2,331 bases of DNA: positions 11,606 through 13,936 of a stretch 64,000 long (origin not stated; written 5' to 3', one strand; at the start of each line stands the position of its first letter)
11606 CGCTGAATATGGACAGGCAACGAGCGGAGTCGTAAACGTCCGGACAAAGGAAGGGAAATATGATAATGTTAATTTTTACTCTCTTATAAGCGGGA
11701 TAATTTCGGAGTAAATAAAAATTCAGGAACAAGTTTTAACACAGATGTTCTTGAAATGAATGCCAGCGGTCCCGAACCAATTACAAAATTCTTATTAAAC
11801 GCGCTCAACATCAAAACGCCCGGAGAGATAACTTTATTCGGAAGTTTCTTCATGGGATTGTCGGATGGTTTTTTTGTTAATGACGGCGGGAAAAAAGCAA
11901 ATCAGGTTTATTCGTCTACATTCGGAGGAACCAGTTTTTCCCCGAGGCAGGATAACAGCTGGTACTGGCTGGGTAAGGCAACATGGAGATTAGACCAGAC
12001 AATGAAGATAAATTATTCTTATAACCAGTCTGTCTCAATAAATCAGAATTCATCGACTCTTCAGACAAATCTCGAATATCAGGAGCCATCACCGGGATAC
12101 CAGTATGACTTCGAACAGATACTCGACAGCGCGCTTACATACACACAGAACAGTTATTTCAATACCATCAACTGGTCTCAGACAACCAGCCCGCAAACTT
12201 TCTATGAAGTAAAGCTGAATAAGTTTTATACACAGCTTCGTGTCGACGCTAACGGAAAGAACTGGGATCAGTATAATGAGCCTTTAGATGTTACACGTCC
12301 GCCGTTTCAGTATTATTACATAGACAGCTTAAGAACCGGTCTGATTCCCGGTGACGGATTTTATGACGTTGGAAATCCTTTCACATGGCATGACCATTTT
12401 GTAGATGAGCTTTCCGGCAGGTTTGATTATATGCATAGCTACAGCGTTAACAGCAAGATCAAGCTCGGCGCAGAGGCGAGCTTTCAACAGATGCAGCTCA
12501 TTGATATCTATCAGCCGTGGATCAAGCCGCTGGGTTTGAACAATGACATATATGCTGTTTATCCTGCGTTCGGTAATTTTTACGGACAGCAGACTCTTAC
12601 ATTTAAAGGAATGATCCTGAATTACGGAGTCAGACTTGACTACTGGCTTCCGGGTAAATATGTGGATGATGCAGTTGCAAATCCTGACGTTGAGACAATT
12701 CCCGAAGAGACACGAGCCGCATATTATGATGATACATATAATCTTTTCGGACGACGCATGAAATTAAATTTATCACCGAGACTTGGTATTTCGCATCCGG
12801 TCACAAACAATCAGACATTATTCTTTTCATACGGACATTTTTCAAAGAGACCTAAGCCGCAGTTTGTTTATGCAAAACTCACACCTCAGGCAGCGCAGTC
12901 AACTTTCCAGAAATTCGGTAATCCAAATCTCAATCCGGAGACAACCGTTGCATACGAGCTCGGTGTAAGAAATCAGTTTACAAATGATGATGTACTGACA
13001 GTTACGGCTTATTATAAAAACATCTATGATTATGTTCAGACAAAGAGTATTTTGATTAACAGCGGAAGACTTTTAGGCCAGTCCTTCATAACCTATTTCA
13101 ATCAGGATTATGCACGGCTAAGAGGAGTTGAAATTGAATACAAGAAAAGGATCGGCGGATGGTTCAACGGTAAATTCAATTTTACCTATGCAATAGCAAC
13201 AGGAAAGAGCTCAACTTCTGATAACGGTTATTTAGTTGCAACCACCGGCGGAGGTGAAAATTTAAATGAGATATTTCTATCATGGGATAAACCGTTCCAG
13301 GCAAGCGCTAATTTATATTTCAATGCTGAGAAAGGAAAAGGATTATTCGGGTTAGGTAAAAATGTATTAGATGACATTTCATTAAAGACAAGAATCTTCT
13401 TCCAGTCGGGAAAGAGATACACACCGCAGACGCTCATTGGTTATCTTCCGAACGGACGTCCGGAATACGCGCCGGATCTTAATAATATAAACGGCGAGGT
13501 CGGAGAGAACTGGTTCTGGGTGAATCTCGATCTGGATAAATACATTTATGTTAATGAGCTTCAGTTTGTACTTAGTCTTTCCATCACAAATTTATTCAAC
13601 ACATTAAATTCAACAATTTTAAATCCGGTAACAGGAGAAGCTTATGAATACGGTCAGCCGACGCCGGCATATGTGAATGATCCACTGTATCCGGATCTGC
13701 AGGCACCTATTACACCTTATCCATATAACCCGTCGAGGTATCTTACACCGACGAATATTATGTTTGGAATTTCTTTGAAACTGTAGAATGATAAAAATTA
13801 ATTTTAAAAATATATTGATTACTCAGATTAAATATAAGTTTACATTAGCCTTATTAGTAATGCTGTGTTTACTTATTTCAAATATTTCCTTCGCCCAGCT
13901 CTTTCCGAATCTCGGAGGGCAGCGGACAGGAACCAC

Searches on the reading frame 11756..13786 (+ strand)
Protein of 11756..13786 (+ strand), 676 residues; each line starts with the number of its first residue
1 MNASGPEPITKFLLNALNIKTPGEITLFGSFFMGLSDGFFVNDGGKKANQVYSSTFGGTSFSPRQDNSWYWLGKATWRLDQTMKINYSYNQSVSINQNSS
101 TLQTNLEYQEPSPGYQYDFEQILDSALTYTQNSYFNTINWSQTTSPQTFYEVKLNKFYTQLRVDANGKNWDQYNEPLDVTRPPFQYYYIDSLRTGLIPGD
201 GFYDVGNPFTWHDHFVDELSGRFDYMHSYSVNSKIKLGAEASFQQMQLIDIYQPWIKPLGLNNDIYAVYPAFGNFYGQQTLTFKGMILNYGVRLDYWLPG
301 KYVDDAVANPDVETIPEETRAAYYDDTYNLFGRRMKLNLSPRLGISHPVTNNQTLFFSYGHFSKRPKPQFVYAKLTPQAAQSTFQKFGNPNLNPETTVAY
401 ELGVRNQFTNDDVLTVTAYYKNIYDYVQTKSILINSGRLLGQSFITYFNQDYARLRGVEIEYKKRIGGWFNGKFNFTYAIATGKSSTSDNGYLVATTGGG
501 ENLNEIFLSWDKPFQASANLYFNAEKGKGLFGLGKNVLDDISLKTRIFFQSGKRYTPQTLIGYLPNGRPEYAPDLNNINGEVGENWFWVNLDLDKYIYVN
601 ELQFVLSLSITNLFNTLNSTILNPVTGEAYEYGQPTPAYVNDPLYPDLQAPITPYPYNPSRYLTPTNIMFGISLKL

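Call 9: search_protein_families(library=pfam, proteins=[window:11756-13786:+], max_evalue=0.001)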
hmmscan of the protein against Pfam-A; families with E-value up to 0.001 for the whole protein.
window:11756-13786:+ (676 aa): 1 family
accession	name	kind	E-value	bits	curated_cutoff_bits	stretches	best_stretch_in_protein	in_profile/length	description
PF00593.30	TonB_dep_Rec_b-barrel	-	2.9e-18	67.4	27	1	90-564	3-393/436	TonB dependent receptor-like, beta-barrel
